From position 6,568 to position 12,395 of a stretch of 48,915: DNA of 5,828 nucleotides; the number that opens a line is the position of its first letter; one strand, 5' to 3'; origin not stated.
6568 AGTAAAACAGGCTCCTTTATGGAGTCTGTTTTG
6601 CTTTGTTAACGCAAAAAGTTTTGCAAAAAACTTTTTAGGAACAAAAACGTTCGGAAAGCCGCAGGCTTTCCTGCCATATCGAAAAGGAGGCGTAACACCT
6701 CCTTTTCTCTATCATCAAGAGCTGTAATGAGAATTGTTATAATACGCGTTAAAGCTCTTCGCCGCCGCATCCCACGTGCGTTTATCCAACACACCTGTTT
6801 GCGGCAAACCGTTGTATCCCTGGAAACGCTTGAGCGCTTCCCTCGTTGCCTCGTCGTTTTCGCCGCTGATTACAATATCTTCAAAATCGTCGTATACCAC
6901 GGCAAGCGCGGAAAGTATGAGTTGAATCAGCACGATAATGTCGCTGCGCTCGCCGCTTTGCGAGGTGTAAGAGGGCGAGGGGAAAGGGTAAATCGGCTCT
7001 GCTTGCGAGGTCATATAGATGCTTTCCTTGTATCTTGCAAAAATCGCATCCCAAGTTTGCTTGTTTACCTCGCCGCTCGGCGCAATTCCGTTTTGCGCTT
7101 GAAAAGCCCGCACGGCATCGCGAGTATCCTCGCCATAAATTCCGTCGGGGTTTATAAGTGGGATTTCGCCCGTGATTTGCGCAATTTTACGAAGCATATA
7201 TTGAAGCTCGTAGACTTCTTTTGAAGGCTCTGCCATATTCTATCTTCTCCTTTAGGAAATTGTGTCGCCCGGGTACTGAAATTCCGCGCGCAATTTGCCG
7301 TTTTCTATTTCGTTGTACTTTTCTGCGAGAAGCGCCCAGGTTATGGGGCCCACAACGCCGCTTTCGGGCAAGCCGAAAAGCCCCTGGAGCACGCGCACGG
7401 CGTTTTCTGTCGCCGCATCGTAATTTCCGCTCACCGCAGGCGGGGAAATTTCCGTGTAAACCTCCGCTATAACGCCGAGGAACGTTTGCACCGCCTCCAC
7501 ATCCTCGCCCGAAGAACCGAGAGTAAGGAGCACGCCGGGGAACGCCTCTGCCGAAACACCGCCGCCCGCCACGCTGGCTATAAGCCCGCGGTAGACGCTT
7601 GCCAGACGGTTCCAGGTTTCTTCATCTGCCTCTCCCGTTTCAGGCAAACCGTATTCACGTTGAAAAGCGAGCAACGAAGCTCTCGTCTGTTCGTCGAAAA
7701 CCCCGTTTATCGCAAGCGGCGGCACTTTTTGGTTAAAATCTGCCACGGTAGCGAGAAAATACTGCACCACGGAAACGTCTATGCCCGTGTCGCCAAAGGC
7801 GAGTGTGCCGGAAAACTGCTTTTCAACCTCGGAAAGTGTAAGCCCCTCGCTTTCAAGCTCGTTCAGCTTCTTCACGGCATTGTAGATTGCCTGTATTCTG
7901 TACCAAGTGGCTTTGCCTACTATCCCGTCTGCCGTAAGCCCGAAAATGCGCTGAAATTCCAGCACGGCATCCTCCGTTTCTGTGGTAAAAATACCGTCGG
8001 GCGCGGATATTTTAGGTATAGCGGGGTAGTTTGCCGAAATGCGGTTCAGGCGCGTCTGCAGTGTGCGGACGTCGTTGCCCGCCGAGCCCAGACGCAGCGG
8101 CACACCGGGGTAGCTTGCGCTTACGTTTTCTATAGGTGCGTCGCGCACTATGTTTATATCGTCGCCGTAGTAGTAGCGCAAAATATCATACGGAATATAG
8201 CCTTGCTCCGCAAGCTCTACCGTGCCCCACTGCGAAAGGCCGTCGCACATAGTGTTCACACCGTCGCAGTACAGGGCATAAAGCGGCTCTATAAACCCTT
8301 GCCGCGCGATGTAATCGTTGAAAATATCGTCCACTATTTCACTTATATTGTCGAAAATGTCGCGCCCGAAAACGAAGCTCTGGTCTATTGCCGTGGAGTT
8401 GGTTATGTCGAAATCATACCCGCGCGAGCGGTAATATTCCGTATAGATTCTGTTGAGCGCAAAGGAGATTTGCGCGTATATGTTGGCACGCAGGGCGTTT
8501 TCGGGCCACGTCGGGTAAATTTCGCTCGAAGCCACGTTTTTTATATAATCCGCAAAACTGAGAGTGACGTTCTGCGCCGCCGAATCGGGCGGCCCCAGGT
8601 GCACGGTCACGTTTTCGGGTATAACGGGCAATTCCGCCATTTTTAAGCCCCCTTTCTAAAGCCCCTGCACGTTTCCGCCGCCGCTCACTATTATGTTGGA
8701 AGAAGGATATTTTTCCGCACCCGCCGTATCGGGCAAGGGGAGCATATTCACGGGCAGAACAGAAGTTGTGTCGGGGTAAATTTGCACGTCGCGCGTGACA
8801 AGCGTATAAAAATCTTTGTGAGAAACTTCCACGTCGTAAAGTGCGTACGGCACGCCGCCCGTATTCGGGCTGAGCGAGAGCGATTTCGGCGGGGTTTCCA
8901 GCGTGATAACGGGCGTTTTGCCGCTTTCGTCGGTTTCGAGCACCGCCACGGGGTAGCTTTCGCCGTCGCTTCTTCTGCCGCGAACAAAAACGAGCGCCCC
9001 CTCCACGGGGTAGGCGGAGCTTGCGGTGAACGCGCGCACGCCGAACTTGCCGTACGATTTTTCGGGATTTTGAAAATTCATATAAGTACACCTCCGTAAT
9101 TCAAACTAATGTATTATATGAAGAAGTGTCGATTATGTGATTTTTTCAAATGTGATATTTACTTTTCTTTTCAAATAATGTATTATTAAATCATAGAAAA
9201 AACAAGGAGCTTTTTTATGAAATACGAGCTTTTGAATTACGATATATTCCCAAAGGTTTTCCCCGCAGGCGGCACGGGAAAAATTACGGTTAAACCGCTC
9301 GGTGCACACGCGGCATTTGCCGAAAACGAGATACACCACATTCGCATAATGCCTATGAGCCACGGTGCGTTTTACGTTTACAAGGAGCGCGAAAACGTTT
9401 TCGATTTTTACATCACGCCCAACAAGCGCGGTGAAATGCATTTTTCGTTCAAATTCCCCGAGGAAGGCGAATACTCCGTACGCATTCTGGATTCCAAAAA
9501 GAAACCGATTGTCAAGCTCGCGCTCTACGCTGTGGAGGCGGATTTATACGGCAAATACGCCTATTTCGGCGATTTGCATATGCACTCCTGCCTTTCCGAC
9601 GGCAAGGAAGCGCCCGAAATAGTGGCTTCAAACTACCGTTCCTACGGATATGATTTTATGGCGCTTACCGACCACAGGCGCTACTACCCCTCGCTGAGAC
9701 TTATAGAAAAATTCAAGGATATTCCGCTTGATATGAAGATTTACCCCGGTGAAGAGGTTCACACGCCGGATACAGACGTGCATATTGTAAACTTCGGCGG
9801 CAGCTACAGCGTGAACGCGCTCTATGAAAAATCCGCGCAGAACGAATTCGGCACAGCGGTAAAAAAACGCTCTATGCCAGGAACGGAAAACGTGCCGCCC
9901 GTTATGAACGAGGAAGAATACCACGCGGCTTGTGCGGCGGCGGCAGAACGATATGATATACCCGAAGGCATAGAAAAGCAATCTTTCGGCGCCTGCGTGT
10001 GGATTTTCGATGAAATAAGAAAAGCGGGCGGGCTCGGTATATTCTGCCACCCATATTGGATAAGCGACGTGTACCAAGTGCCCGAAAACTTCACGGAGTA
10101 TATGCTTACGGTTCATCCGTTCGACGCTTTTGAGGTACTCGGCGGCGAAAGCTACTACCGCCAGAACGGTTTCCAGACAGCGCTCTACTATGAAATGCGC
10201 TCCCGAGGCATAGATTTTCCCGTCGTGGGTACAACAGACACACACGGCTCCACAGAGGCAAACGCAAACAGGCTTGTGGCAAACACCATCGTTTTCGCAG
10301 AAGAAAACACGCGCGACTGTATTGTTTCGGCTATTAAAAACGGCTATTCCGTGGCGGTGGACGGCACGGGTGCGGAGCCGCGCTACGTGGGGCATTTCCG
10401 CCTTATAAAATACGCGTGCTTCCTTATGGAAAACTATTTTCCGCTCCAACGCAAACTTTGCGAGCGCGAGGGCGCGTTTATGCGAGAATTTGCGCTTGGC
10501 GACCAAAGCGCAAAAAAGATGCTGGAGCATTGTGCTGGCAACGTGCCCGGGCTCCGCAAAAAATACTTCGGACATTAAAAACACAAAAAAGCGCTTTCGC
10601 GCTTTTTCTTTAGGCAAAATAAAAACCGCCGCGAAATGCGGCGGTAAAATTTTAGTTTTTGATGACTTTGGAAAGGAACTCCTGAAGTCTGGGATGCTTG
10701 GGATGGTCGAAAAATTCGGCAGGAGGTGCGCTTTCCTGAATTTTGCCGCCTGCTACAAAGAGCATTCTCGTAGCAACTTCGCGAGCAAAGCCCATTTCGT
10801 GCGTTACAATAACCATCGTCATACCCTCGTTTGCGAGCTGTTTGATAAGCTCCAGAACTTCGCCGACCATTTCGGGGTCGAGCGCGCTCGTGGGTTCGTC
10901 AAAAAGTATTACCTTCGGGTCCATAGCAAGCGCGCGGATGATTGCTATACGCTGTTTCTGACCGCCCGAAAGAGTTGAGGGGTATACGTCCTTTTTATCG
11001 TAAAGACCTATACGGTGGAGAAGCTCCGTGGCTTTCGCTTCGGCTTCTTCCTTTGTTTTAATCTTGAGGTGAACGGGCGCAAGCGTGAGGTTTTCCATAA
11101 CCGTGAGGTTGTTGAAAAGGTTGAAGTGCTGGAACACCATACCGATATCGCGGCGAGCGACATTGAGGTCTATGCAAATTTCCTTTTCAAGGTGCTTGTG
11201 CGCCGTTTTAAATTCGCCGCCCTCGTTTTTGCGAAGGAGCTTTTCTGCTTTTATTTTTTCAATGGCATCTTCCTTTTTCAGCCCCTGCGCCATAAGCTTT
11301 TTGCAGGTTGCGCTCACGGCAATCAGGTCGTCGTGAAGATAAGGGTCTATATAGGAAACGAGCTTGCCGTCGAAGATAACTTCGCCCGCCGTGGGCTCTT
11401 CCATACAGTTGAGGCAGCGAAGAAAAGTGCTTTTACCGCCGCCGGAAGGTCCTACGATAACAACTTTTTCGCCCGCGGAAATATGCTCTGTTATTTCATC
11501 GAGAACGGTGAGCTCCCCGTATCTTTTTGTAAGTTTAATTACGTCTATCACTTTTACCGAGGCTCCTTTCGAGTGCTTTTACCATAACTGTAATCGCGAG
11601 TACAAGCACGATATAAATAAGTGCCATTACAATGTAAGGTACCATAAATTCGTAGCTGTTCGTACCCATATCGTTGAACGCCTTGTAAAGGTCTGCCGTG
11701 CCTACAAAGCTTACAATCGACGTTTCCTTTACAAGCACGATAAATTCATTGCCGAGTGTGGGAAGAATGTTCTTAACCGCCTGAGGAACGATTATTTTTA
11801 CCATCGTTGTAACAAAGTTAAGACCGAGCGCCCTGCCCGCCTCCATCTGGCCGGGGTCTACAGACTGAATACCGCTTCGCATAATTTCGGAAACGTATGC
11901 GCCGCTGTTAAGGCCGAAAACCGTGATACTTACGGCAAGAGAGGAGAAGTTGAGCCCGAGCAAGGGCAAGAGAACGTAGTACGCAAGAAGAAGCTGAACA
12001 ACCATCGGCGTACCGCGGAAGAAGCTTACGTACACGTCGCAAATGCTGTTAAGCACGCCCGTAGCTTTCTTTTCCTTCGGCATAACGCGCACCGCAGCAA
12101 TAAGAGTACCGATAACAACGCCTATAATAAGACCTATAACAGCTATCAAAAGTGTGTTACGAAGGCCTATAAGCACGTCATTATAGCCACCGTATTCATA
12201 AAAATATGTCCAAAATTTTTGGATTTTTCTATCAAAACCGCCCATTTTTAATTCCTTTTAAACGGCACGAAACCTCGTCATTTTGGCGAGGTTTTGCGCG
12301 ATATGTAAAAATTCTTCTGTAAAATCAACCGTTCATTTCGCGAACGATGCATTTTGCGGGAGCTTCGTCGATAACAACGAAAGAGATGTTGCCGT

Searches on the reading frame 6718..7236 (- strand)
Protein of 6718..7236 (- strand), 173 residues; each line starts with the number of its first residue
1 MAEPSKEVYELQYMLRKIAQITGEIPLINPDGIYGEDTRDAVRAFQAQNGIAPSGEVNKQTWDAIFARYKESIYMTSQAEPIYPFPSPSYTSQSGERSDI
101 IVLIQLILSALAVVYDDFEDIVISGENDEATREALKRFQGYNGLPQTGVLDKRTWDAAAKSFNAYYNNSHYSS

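Call 56: search_protein_families(library=pfam, proteins=[window:6718-7236:-], max_evalue=0.00001)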
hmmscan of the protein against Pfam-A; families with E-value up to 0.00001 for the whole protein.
window:6718-7236:- (173 aa): 1 family
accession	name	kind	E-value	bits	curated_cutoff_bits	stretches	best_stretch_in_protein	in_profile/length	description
PF01471.23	PG_binding_1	-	1.8e-29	102.1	23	2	6-65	3-57/57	Putative peptidoglycan binding domain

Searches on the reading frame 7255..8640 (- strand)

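Call 56: search_protein_families(library=pfam, proteins=[window:7255-8640:-], max_evalue=0.00001)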
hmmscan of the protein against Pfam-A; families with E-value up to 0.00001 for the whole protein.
window:7255-8640:- (462 aa): 1 family
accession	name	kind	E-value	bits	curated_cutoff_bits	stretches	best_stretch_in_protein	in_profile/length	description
PF01471.23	PG_binding_1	-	5.6e-43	145.4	23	3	188-248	2-56/57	Putative peptidoglycan binding domain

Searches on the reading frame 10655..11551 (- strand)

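Call 56: search_protein_families(library=pfam, proteins=[window:10655-11551:-], max_evalue=0.00001)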
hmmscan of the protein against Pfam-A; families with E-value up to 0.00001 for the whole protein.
window:10655-11551:- (299 aa): 3 families
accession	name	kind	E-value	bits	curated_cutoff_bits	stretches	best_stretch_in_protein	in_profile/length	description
PF00005.33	ABC_tran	-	3.9e-33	115.4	25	2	110-222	38-137/137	ABC transporter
PF13304.12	AAA_21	-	7e-14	53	27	1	177-253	221-300/304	AAA domain, putative AbiEii toxin, Type IV TA system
PF02463.25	SMC_N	-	4e-08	33.4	40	1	164-259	113-205/220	RecF/RecN/SMC N terminal domain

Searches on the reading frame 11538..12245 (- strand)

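Call 57: search_protein_families(library=pfam, proteins=[window:11538-12245:-], max_evalue=0.00001)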
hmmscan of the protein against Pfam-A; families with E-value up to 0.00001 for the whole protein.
window:11538-12245:- (236 aa): 1 family
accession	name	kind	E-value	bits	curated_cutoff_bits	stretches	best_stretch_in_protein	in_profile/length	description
PF00528.27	BPD_transp_1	-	9.5e-25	87.8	26.4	1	42-229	1-182/184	Binding-protein-dependent transport system inner membrane component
